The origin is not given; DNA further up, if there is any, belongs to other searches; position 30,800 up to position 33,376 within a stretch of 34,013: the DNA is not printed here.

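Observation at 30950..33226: Single-polypeptide fusion of class II HMG-CoA reductase and mevalonate kinase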

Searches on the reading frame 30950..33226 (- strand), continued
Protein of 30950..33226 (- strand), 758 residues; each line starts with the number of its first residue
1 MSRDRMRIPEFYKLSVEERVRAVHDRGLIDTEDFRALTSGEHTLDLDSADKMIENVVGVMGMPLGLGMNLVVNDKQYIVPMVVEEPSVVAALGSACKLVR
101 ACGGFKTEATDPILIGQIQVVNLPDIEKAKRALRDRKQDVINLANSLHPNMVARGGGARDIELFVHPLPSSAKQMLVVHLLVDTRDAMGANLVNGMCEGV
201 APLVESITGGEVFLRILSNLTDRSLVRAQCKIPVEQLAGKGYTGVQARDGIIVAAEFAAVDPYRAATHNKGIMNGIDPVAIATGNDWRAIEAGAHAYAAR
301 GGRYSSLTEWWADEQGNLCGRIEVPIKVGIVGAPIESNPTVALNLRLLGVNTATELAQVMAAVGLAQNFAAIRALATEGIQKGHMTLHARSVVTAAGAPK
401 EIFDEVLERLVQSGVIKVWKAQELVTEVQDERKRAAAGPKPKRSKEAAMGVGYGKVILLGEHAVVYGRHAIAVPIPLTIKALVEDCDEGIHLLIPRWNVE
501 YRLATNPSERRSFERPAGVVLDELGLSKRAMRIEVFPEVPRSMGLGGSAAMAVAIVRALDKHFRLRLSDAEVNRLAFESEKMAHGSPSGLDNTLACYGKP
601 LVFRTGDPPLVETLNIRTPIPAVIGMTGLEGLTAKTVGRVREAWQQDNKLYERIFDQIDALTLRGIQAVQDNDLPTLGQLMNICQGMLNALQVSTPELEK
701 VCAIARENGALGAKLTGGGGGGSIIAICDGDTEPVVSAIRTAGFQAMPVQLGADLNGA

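Call 32: list_cluster_members(proteins=[P0121, P0122, P0123, P0124, P0125, P0126, P0133, P0135, P0139, P0258])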
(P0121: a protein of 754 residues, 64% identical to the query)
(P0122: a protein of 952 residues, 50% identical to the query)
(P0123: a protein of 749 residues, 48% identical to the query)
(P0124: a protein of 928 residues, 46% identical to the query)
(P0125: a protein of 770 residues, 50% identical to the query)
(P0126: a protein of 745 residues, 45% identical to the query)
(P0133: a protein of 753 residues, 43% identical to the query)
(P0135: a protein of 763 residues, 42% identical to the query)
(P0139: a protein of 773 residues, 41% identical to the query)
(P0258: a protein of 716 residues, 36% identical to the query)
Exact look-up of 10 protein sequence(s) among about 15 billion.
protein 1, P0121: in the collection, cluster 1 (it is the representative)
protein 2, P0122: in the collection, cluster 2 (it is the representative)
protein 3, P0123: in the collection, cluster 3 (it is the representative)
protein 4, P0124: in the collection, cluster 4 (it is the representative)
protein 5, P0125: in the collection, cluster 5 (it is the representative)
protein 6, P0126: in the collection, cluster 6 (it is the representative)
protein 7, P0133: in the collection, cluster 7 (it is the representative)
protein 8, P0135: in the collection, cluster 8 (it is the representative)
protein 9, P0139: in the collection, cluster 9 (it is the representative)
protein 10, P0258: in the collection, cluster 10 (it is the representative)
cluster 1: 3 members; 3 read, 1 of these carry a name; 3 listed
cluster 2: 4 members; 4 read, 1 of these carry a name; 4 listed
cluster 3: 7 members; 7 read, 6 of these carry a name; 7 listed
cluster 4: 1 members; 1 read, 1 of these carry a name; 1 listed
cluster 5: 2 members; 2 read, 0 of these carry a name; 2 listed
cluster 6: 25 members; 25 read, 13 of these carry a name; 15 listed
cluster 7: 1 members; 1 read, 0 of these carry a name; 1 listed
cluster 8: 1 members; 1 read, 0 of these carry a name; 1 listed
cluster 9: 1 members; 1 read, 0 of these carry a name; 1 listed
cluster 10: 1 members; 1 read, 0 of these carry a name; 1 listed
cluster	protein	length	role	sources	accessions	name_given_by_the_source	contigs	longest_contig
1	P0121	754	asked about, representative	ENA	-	-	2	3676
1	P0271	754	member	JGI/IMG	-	hydroxymethylglutaryl-CoA reductase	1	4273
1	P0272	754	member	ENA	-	-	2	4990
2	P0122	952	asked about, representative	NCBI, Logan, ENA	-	-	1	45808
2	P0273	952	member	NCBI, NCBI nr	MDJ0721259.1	MAG: hydroxymethylglutaryl-CoA reductase, degradative [Desulfobacterales bacterium] | hydroxymethylglutaryl-CoA reductase, degradative [Desulfobacterales bacterium]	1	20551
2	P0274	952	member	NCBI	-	-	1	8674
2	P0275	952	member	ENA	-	-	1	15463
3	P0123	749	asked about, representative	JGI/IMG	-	hydroxymethylglutaryl-CoA reductase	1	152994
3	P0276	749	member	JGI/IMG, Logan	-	hydroxymethylglutaryl-CoA reductase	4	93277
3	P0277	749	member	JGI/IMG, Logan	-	hydroxymethylglutaryl-CoA reductase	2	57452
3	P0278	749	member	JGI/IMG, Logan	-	hydroxymethylglutaryl-CoA reductase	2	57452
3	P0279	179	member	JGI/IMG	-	hydroxymethylglutaryl-CoA reductase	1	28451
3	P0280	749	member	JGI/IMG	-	hydroxymethylglutaryl-CoA reductase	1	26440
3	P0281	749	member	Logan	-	-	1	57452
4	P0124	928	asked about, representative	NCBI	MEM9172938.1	MAG: hydroxymethylglutaryl-CoA reductase, degradative, partial [Pseudomonadota bacterium]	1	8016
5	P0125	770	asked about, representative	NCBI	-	-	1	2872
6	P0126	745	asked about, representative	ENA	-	-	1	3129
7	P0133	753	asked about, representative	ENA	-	-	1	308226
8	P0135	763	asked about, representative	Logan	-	-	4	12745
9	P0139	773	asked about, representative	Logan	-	-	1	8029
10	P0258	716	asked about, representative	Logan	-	-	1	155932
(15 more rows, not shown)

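Call 45: search_protein_families(library=ncbifam, proteins=[P0142, P0151, P0158, P0191], max_evalue=1e-8)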
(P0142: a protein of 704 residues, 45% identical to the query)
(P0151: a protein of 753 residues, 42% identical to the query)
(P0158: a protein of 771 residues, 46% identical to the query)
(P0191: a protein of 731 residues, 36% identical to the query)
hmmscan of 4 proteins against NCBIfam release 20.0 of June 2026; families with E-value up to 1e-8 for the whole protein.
P0142 (704 aa): 6 families
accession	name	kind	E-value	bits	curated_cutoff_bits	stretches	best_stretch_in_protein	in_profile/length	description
TIGR00532.1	HMG_CoA_R_NAD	equivalog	5.7e-100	335.3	259.95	1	315-694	22-394/395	hydroxymethylglutaryl-CoA reductase, degradative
TIGR00549.1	mevalon_kin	equivalog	2.4e-60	204.4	163.05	1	4-287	1-276/276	mevalonate kinase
NF003036.0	PRK03926.1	equivalog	6.5e-42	143.6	403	1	4-310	6-290/302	mevalonate kinase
NF003006.0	PRK03817.1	equivalog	1.8e-16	60.1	443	1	227-291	251-316/352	galactokinase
NF001816.0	PRK00555.1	equivalog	7.5e-12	44.9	509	0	227-300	262-337/363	galactokinase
TIGR00131.1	gal_kin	equivalog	1.5e-10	40.6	226.65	0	227-292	287-352/388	galactokinase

P0151 (753 aa): 7 families
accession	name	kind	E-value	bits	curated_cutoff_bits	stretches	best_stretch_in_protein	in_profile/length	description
TIGR00532.1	HMG_CoA_R_NAD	equivalog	4.8e-109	365.2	259.95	1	333-709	21-395/395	hydroxymethylglutaryl-CoA reductase, degradative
TIGR01220.1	Pmev_kin_Gr_pos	equivalog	3.7e-27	95.3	165.7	1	69-289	107-357/358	phosphomevalonate kinase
TIGR00549.1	mevalon_kin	equivalog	9.4e-15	54.8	163.05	1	62-184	81-195/276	mevalonate kinase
NF003036.0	PRK03926.1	equivalog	2.5e-13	49.8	403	1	5-290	4-295/302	mevalonate kinase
TIGR00533.1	HMG_CoA_R_NADP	equivalog_domain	1.4e-12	47.3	441.8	0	370-519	54-205/402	hydroxymethylglutaryl-CoA reductase (NADPH)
NF040957.1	Arch_PMK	equivalog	1.7e-11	44.2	500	0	76-257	89-284/316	phosphomevalonate kinase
TIGR00920.1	2A060605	subfamily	5.4e-10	38.1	778.35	0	378-519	525-664/887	hydroxymethylglutaryl-CoA reductase (NADPH)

P0158 (771 aa): 6 families
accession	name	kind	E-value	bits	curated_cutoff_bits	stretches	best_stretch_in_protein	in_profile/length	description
TIGR00532.1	HMG_CoA_R_NAD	equivalog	6.3e-108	361.5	259.95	1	331-721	16-395/395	hydroxymethylglutaryl-CoA reductase, degradative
TIGR00549.1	mevalon_kin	equivalog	2.9e-20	72.9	163.05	1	88-292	93-274/276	mevalonate kinase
TIGR01220.1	Pmev_kin_Gr_pos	equivalog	1.2e-18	67.3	165.7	0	86-154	115-178/358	phosphomevalonate kinase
TIGR00533.1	HMG_CoA_R_NADP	equivalog_domain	2.1e-16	59.9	441.8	1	345-435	28-120/402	hydroxymethylglutaryl-CoA reductase (NADPH)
NF003036.0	PRK03926.1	equivalog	6.7e-16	58.2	403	1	3-330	2-299/302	mevalonate kinase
NF040957.1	Arch_PMK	equivalog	7.4e-10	38.8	500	0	5-152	2-154/316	phosphomevalonate kinase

P0191 (731 aa): 7 families
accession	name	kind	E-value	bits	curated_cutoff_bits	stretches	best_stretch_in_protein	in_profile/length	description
TIGR00532.1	HMG_CoA_R_NAD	equivalog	4.8e-108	361.9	259.95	1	334-727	10-394/395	hydroxymethylglutaryl-CoA reductase, degradative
TIGR01220.1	Pmev_kin_Gr_pos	equivalog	7.3e-32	110.8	165.7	1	175-318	211-355/358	phosphomevalonate kinase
TIGR00549.1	mevalon_kin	equivalog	2.8e-21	76.3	163.05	1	14-291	1-276/276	mevalonate kinase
NF003036.0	PRK03926.1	equivalog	3e-19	69.2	403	1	12-325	4-299/302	mevalonate kinase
NF040957.1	Arch_PMK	equivalog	2.4e-18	66.7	500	1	12-316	2-308/316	phosphomevalonate kinase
TIGR00533.1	HMG_CoA_R_NADP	equivalog_domain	1.7e-12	47.1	441.8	0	383-455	53-130/402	hydroxymethylglutaryl-CoA reductase (NADPH)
TIGR00920.1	2A060605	subfamily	1.7e-09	36.4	778.35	0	392-447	525-580/887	hydroxymethylglutaryl-CoA reductase (NADPH)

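Call 46: list_cluster_members(proteins=[P0142, P0151, P0158, P0191, P0128, P0131, P0137, P0138, P0140, P0129])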
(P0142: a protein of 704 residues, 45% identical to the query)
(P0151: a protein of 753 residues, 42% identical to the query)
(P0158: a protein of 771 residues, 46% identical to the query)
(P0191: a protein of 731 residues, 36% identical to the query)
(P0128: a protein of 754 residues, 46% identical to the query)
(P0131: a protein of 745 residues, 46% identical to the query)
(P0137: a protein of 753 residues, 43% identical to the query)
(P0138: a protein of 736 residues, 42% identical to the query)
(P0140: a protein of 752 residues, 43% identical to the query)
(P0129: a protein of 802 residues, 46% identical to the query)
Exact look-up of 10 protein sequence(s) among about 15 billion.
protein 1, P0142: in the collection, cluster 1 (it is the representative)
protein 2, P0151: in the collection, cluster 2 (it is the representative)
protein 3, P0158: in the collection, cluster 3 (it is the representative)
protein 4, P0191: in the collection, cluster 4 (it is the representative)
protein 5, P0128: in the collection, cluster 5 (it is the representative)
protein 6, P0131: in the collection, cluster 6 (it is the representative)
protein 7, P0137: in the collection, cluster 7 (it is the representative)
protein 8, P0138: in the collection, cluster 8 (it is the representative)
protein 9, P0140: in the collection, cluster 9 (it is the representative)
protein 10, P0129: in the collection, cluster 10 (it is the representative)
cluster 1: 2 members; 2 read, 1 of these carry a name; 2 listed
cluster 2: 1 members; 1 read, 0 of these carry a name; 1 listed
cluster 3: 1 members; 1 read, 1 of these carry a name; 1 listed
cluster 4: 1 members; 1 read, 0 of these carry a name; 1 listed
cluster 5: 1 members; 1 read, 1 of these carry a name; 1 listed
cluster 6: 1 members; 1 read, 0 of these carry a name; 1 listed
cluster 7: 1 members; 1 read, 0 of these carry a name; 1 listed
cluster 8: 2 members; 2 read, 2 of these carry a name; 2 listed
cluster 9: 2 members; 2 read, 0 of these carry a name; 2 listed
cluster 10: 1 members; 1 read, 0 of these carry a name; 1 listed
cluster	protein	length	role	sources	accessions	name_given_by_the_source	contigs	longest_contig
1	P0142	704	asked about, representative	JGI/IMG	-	-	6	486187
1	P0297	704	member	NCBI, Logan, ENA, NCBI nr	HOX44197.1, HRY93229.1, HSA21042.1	MAG TPA: hydroxymethylglutaryl-CoA reductase, degradative [Myxococcota bacterium] | hydroxymethylglutaryl-CoA reductase, degradative [Myxococcota bacterium]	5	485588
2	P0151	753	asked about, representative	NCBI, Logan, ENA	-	-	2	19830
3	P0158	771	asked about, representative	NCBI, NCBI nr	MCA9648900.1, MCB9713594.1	MAG: hydroxymethylglutaryl-CoA reductase, degradative [Myxococcales bacterium] | hydroxymethylglutaryl-CoA reductase, degradative [Myxococcales bacterium]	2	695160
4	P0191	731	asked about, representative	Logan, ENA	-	-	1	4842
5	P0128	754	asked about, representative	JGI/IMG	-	hydroxymethylglutaryl-CoA reductase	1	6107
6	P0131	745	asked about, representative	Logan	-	-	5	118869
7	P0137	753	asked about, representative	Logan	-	-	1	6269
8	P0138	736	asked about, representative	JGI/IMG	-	hydroxymethylglutaryl-CoA reductase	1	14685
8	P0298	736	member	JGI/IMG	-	hydroxymethylglutaryl-CoA reductase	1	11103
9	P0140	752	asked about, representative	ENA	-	-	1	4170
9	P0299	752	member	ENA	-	-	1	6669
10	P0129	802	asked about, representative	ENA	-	-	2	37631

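Call 53: predict_structure(alignment_id=A1)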
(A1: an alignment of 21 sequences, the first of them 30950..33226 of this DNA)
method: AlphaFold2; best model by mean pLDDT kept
length: 758 residues; sequences in the alignment: 21
mean_pLDDT: 57.6   pTM: 0.41
mean pLDDT of the five models: 57.6, 56.8, 55.4, 55.4, 47.9
residues with pLDDT >= 90: 38; 70-90: 224; 50-70: 201; < 50: 295
segments of 3 or more residues with pLDDT < 50: 1-14, 40-67, 80-88, 186-188, 219-221, 261-304, 329-344, 378-388, 438-478, 539-546, 586-645, 647-651, 689-697, 711-729, 741-746, 751-758
pLDDT, mean of each block of 10 residues (from residue 1): 36 51 65 54 32 38 48 73 44 72 87 76 89 93 84 75 76 80 60 75 90 60 75 78 71 62 37 33 29 33 57 90 64 34 54 70 75 54 44 73 74 70 86 59 26 22 22 35 83 73 78 73 85 70 44 78 80 69 48 28 27 26 24 26 42 54 63 62 51 49 53 30 38 53 47 35
secondary structure, 60 per line:
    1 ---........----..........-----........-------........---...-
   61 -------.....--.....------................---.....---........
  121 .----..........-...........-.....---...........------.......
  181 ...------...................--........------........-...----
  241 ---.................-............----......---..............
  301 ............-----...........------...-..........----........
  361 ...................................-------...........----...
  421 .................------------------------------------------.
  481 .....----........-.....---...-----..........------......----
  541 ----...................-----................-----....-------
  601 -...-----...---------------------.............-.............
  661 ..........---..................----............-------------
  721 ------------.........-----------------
elements in order (helices of 4 or more, strands of 3 or more residues): H4-11 H16-25 H31-38 H46-53 E57-59 E68-72 E75-79 H86-101 E105-109 E113-121 H126-135 H137-147 H149-153 E157-167 E174-183 H190-208 E211-218 E225-232 H244-260 H262-273 H278-283 H287-307 E308-312 E318-328 H339-348 H353-395 H403-413 H418-437 E480-485 E490-494 E499-503 H515-524 E531-536 H545-563 H569-584 H590-593 E602-604 E610-612 H634-646 H648-670 H674-691 H696-707 H733-741
